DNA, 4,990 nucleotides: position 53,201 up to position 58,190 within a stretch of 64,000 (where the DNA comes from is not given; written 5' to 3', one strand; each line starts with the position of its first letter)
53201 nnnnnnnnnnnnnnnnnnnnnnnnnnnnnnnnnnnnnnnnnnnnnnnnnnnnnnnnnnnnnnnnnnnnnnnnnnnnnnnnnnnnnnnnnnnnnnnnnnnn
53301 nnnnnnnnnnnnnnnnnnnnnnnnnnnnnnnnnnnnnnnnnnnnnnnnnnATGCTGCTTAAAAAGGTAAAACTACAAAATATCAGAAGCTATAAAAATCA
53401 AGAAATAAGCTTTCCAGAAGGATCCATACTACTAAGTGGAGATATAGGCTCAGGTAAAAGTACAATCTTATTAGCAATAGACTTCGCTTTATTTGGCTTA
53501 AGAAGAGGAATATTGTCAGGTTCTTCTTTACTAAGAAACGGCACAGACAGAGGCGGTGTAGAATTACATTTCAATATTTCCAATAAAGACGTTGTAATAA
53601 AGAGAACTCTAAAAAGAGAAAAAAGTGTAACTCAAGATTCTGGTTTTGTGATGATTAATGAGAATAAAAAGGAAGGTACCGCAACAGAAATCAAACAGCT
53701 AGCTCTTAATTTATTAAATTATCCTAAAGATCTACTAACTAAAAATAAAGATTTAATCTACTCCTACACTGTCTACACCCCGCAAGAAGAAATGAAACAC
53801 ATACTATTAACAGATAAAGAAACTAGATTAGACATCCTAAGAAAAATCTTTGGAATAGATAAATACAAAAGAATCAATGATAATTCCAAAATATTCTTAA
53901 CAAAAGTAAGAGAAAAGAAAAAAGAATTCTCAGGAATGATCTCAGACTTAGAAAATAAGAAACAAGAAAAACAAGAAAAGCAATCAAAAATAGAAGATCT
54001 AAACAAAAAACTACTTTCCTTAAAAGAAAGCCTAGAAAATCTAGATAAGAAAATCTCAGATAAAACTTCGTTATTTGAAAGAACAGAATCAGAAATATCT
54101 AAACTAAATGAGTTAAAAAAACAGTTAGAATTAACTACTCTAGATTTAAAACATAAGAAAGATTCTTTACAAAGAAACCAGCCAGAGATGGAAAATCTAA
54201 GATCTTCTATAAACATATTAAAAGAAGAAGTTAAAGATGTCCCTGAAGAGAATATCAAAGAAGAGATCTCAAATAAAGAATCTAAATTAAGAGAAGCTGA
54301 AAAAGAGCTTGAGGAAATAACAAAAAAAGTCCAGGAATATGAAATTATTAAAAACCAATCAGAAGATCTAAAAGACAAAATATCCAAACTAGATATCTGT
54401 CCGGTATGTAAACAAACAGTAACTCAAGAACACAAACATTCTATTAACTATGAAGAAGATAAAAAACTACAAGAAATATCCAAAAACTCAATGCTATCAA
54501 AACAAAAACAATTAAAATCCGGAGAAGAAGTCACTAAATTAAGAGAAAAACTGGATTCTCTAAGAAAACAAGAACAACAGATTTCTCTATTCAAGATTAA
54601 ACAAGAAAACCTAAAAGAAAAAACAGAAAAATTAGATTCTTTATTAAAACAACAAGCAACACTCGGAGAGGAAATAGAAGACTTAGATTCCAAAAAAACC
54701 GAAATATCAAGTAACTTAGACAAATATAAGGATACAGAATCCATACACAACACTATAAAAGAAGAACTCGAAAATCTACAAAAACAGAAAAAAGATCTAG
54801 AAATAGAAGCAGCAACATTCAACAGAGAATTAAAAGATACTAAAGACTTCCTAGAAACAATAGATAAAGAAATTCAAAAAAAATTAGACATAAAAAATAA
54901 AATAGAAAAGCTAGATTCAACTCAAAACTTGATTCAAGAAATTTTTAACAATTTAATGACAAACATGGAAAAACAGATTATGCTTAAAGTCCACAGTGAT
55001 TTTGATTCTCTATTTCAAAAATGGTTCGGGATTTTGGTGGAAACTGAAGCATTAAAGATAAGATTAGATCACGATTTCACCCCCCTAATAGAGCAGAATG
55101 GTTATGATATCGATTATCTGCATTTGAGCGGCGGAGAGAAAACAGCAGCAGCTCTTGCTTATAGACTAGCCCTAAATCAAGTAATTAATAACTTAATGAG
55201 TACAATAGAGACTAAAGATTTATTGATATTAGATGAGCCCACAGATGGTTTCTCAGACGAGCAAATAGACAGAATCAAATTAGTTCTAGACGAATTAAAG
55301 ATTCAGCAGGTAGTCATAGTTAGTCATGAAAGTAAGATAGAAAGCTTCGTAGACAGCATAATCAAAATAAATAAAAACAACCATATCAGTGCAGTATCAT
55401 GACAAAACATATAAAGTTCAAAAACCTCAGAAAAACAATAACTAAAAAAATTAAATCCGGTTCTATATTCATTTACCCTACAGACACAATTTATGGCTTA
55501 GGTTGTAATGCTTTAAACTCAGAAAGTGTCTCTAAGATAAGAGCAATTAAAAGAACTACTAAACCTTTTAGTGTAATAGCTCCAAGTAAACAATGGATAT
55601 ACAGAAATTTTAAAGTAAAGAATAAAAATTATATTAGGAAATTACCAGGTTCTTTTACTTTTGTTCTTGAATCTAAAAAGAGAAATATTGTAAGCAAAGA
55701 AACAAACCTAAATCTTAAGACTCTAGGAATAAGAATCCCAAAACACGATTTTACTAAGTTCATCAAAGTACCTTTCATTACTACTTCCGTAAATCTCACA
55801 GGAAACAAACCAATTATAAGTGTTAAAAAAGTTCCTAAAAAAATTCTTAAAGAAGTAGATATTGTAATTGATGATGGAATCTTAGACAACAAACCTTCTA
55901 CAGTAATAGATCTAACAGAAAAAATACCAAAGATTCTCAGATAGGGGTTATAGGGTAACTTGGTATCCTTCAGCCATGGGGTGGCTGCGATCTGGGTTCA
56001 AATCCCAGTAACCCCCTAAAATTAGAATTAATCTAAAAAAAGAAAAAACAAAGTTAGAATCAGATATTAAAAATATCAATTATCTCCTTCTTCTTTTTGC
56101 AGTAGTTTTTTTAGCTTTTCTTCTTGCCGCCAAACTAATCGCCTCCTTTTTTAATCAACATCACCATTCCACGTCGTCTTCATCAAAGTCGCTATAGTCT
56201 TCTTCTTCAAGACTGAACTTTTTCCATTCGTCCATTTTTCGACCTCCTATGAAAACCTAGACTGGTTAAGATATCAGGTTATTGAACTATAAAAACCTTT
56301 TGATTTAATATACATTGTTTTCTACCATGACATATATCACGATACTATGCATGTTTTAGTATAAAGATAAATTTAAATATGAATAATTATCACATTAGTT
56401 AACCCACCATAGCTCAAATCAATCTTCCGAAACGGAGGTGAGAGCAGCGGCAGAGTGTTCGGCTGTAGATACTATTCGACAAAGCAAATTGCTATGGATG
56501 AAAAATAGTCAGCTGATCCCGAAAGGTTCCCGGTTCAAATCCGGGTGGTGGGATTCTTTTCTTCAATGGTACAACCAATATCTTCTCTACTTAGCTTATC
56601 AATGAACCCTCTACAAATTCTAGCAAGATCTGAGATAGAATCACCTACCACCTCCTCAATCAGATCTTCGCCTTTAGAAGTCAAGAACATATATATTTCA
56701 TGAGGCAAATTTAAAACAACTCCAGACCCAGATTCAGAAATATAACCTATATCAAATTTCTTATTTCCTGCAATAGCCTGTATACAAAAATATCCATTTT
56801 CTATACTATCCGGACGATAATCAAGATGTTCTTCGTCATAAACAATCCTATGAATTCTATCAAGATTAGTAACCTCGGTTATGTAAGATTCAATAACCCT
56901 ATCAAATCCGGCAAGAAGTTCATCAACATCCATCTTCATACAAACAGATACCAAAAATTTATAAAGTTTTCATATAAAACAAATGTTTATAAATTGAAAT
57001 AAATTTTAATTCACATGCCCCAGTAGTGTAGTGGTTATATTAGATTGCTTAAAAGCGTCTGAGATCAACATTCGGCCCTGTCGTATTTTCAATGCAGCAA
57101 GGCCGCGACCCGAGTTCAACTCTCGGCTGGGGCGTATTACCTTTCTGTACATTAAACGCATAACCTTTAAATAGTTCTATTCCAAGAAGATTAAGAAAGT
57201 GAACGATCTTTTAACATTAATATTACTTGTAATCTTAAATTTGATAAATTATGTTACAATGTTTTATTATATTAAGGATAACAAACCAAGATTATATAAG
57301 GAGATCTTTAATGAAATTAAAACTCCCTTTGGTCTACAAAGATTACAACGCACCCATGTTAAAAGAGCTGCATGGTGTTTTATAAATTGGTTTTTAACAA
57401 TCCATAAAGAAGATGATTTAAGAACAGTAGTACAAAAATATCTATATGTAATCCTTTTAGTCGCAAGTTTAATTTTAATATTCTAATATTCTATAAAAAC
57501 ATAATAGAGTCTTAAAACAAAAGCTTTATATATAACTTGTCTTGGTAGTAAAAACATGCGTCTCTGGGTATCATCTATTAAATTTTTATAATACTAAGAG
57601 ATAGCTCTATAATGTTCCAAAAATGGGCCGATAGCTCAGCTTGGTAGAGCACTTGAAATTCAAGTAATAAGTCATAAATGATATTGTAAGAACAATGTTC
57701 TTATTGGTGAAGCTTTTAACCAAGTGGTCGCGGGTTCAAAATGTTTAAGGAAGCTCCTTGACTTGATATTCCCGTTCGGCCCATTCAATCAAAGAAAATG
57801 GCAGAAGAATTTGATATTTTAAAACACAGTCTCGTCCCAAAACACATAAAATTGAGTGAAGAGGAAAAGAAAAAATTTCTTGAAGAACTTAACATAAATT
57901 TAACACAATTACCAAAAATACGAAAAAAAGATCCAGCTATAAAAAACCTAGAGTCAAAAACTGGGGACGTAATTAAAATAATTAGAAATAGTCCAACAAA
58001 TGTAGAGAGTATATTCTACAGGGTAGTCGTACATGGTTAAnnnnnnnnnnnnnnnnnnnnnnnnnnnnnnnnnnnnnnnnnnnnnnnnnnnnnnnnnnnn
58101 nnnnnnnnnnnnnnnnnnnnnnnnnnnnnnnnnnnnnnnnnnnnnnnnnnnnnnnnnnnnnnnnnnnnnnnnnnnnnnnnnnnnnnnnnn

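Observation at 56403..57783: Cluster of three tRNAs, each interrupted by two introns, including D-loop, anticodon-stem and T-loop positions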

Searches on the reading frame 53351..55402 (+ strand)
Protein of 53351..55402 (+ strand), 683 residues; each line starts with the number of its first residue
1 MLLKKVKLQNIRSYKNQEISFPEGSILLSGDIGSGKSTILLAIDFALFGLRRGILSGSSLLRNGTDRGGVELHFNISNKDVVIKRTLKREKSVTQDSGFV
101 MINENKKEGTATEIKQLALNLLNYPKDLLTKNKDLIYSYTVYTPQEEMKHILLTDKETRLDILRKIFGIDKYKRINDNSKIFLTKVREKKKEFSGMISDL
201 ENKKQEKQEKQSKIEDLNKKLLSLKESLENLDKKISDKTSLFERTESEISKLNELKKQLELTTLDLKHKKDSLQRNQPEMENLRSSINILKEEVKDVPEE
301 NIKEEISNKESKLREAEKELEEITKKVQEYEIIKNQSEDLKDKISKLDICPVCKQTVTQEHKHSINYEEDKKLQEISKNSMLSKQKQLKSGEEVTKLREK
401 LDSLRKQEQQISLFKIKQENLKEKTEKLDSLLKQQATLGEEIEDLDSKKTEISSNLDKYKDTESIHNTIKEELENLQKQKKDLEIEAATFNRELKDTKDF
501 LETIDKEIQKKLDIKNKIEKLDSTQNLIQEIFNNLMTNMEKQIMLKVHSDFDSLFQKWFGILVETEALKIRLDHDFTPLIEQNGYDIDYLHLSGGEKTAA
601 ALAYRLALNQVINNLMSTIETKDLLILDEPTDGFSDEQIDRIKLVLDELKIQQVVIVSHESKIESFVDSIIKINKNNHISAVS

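Call 25: search_protein_families(library=pfam, proteins=[window:53351-55402:+], max_evalue=0.01)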
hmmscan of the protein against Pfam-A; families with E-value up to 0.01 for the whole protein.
window:53351-55402:+ (683 aa): 5 families
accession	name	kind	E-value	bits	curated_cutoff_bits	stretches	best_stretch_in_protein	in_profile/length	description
PF13476.12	AAA_23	-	1.2e-11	46.1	27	0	5-228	1-200/201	AAA domain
PF13555.12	AAA_29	-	3.8e-07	30.2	27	1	3-49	1-48/61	P-loop containing region of AAA domain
PF13175.12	AAA_15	-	1e-06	29.1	32.1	1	1-343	1-271/374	AAA ATPase domain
PF02463.25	SMC_N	-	4.9e-05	23.3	40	1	3-678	2-217/220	RecF/RecN/SMC N terminal domain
PF13558.12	SbcC_Walker_B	-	0.00059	20.5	27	1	589-642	30-84/90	SbcC/RAD50-like, Walker B motif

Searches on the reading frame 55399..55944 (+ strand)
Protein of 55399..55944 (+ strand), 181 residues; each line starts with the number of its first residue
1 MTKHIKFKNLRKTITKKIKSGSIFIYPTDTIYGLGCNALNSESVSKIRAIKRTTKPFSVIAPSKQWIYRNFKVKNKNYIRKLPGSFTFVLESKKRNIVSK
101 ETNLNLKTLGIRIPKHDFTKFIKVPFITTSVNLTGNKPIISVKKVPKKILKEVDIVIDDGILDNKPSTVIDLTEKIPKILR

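Call 25: search_protein_families(library=pfam, proteins=[window:55399-55944:+], max_evalue=0.01)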
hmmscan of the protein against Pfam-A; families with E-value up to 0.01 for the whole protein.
window:55399-55944:+ (181 aa): 1 family
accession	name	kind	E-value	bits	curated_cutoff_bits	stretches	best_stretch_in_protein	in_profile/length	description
PF01300.24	Sua5_yciO_yrdC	-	6.2e-38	130.5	25.1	1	17-181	2-176/178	Telomere recombination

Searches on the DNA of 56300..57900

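Call 5: search_rna_families(source=window, start=56300, end=57900, threshold=evalue, max_evalue=10, show_alignments=5)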
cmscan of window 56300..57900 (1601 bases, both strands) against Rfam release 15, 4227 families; matches with E-value up to 10: 5.
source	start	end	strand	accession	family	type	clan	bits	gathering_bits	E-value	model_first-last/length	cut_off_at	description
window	57017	57134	+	RF00005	tRNA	Gene; tRNA;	CL00001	39.3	29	2.2e-06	1-71/71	no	tRNA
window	56638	56721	+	RF00443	SNORA27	Gene; snRNA; snoRNA; HACA-box;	CL00032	18.4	64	2.6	1-127/127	no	Small nucleolar RNA SNORA27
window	57179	57233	+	RF01202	sn2991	Gene; snRNA; snoRNA; CD-box;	-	17.3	60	7.9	1-98/98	no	Small nucleolar RNA sn2991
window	57325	57439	-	RF00015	U4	Gene; snRNA; splicing;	CL00007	15.4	46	1.2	1-138/138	no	U4 spliceosomal RNA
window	56346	56407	-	RF00228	IRES_HepA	Cis-reg; IRES;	-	12.1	55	0.87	1-572/572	no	Hepatitis A virus internal ribosome entry site (IRES)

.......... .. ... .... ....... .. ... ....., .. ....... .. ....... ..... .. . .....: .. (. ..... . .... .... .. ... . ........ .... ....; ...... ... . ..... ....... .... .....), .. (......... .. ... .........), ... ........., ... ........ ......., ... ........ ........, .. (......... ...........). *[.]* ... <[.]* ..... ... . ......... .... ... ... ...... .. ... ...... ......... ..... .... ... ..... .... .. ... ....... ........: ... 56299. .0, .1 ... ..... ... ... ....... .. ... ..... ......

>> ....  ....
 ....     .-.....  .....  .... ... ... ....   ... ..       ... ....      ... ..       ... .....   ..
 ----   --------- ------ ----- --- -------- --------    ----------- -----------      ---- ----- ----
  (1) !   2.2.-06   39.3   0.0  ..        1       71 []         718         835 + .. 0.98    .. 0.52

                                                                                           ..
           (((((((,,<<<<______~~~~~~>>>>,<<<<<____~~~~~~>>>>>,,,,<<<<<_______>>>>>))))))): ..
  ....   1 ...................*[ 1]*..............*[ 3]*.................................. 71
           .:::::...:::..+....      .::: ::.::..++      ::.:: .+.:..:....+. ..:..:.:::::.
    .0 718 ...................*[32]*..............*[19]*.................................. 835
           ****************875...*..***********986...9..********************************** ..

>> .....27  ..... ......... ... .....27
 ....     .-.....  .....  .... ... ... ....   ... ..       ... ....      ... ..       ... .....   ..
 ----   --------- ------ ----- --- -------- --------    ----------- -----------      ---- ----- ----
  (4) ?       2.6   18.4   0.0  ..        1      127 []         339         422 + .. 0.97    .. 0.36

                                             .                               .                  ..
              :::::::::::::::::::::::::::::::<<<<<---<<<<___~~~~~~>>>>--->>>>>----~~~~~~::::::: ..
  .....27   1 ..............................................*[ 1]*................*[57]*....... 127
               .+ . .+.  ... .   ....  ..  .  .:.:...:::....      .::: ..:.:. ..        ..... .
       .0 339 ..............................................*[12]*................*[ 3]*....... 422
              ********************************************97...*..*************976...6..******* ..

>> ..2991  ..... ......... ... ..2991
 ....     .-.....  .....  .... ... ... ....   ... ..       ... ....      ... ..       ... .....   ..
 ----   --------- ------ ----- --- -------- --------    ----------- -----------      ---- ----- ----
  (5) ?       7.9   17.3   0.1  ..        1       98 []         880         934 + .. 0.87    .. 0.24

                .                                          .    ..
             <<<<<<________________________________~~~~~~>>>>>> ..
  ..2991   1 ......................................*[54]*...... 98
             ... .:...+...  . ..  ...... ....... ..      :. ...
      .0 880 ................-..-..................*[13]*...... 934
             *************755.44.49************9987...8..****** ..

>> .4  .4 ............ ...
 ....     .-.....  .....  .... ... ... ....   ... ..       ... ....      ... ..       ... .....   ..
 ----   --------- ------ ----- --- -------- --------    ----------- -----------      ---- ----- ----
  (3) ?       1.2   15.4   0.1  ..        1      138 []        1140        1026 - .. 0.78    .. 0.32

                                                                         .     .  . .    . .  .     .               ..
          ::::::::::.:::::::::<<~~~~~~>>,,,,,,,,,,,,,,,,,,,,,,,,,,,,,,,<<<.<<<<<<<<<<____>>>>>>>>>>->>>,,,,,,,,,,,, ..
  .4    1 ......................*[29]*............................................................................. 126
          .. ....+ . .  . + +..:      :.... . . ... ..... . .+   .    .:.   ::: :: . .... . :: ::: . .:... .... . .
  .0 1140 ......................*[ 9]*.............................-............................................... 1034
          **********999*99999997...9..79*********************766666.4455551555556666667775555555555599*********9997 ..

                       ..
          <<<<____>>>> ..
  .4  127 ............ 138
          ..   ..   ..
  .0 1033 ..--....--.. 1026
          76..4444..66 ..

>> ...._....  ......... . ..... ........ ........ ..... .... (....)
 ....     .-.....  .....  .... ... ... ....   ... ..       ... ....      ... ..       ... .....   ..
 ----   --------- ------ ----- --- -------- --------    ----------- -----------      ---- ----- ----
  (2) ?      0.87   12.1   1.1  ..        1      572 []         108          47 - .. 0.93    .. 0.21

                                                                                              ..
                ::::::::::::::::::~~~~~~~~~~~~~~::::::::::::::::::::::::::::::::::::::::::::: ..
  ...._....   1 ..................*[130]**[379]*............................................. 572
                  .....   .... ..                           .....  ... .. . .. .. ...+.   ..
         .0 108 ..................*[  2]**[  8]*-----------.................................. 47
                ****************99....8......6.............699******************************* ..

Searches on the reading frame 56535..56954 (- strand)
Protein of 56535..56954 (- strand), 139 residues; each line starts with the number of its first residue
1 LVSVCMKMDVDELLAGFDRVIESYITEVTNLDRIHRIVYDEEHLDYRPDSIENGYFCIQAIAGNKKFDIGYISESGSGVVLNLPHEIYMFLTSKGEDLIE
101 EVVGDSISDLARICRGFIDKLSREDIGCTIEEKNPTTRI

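Call 25: search_protein_families(library=pfam, proteins=[window:56535-56954:-], max_evalue=0.01)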
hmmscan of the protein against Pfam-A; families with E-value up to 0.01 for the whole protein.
window:56535-56954:- (139 aa): 0 families

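Call 63: find_homologous_proteins(query=window:56538-56939:-, max_evalue=0.001)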
Query seq(134 aa) (134 aa): 1 proteins with E <= 0.001 among 16 candidates.
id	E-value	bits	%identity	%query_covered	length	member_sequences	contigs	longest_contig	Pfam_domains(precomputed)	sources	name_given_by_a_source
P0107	6.0e-83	293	100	100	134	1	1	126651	-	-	-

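Call 66: find_encoding_contigs(protein=P0107, flank=10000, max_places=2)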
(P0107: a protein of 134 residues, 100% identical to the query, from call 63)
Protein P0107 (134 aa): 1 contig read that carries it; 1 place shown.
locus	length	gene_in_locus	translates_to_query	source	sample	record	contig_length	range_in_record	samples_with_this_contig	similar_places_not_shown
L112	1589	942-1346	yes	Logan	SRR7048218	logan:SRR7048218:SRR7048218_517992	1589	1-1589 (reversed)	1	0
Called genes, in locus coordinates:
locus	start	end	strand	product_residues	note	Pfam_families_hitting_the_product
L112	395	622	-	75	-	-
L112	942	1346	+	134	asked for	-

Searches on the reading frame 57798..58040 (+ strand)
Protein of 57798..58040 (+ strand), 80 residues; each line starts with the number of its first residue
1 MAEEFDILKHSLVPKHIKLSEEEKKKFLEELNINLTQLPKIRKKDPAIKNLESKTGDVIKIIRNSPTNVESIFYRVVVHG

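Call 20: find_encoding_contigs(protein=window:57798-58040:+, flank=10000, max_places=6)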
Protein window:57798-58040:+ (80 aa): no gene with exactly this product is on record in the collection.

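Call 25: search_protein_families(library=pfam, proteins=[window:57798-58040:+], max_evalue=0.01)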
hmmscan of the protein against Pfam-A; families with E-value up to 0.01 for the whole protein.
window:57798-58040:+ (80 aa): 1 family
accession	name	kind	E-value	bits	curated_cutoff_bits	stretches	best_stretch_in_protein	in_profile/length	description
PF01191.24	RNA_pol_Rpb5_C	-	1.6e-29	102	23.5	1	5-77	1-73/73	RNA polymerase Rpb5, C-terminal domain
